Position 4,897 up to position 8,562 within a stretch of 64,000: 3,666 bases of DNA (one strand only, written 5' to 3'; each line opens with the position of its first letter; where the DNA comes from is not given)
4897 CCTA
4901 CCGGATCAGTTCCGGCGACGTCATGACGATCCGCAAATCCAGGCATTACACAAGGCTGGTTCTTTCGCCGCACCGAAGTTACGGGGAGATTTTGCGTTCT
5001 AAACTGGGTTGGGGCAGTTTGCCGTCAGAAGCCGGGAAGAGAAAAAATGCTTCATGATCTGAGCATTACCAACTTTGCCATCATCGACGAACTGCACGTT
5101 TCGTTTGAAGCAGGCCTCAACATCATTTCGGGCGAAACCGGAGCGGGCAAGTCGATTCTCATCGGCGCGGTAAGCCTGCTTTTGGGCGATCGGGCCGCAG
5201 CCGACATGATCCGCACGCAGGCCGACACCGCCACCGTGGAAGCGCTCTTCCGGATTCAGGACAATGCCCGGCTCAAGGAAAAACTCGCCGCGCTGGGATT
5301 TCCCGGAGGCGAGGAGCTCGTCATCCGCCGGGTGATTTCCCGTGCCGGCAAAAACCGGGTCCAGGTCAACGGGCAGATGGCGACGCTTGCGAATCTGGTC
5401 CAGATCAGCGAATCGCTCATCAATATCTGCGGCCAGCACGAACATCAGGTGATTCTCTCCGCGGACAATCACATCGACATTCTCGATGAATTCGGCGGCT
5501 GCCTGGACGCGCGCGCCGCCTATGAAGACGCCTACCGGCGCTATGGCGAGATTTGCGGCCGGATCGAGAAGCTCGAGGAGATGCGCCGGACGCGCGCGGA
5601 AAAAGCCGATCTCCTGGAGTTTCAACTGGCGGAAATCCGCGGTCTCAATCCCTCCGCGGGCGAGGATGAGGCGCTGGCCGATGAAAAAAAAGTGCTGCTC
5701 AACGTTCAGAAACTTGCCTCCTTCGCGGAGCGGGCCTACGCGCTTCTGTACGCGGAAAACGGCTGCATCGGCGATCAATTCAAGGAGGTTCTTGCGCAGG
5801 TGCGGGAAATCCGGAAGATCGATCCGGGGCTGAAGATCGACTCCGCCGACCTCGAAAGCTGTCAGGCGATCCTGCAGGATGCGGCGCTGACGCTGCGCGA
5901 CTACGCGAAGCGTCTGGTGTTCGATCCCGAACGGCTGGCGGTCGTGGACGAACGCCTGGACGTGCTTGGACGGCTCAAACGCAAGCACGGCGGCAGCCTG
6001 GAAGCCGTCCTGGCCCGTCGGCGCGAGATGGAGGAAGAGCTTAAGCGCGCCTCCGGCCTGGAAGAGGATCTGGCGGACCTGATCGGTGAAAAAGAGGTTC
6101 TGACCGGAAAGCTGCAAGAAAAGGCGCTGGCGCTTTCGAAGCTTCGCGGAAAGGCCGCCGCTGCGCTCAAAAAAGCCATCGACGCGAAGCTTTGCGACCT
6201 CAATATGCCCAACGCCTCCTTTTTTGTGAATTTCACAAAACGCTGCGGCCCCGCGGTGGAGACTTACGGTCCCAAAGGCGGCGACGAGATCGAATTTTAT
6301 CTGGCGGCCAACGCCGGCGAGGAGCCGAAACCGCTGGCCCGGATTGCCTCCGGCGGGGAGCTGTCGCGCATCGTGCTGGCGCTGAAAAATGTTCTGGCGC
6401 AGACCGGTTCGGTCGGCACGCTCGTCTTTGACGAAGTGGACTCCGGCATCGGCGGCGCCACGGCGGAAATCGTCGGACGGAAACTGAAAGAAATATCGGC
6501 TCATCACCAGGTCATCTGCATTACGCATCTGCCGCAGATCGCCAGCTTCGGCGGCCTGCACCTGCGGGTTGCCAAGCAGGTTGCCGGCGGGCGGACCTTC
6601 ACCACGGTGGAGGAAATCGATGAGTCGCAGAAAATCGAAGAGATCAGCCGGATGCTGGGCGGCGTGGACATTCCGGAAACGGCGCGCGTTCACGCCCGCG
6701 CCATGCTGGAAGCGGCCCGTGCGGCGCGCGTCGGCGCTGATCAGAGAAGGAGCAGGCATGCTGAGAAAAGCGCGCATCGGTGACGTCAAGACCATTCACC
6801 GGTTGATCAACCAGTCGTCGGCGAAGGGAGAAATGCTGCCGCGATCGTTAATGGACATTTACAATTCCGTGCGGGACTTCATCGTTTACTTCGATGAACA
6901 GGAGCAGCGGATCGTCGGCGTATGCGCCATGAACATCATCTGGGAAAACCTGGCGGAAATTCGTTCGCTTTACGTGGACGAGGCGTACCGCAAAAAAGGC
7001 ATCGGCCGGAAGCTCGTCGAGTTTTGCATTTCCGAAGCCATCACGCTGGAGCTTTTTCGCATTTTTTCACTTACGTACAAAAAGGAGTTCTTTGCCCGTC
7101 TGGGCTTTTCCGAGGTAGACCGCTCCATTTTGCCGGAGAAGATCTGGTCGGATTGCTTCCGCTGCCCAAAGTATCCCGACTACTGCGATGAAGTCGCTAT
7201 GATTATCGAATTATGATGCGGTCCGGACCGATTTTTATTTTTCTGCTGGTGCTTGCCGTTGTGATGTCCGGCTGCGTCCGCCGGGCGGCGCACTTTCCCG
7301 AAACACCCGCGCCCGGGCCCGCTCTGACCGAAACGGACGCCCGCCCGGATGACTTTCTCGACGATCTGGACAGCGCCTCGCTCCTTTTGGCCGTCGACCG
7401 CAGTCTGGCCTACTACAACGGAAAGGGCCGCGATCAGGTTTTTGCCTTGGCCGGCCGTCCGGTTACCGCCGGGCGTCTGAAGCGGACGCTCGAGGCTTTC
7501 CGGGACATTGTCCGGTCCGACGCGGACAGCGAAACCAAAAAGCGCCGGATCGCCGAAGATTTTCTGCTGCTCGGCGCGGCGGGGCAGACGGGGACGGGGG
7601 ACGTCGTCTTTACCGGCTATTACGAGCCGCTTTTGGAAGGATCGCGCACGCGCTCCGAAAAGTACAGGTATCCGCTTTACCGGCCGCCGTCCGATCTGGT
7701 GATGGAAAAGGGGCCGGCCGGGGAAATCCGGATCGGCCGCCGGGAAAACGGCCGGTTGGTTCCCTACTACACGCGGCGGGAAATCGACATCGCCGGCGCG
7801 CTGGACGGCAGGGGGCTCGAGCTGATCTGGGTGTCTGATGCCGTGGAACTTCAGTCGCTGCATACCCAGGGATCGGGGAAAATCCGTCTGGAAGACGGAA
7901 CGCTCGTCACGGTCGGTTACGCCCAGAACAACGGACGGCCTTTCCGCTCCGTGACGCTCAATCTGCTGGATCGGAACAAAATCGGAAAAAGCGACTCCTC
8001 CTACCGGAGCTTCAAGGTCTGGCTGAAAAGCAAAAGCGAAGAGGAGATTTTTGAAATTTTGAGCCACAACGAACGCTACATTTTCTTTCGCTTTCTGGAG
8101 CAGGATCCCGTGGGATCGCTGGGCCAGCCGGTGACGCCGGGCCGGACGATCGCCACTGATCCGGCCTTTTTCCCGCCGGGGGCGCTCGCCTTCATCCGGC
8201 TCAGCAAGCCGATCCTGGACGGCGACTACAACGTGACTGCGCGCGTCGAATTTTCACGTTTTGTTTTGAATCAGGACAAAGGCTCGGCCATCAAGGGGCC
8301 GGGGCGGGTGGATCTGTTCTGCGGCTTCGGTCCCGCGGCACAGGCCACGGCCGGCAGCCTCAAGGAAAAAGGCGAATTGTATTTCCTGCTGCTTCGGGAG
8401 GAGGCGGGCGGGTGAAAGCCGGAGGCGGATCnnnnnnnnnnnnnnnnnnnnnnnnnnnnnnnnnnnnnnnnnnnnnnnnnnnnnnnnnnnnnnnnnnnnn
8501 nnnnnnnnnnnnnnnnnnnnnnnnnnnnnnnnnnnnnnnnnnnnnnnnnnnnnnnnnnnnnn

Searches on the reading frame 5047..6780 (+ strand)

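Call 33: search_protein_families(library=pfam, proteins=[window:5047-6780:+], max_evalue=0.00001)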
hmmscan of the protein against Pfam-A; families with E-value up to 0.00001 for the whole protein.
window:5047-6780:+ (578 aa): 2 families
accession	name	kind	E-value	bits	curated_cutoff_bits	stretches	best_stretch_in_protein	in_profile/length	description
PF02463.25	SMC_N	-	4e-17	62.8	40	1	2-500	2-203/220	RecF/RecN/SMC N terminal domain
PF13476.12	AAA_23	-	6e-10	40.5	27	1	5-132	2-132/201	AAA domain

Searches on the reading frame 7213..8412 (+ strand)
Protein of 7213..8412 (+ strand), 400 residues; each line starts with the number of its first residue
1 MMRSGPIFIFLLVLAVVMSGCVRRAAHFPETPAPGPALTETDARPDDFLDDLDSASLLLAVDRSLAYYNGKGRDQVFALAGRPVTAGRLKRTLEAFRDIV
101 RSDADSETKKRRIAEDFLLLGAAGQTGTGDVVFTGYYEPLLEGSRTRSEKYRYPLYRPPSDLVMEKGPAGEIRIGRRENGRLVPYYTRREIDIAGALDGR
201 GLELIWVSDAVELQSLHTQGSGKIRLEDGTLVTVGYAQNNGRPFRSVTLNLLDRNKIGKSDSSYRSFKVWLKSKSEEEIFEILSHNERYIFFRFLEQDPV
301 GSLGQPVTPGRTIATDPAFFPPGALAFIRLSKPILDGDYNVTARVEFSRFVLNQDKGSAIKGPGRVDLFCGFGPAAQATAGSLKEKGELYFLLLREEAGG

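Call 33: search_protein_families(library=pfam, proteins=[window:7213-8412:+], max_evalue=0.00001)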
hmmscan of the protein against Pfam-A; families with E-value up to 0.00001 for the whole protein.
window:7213-8412:+ (400 aa): 2 families
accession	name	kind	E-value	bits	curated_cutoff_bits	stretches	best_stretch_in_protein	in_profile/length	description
PF03562.22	MltA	-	1.2e-48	165.7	24.3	1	133-293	2-163/163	MltA specific insert domain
PF06725.17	3D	-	2.9e-17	63.1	23.8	1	311-392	1-71/72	3D domain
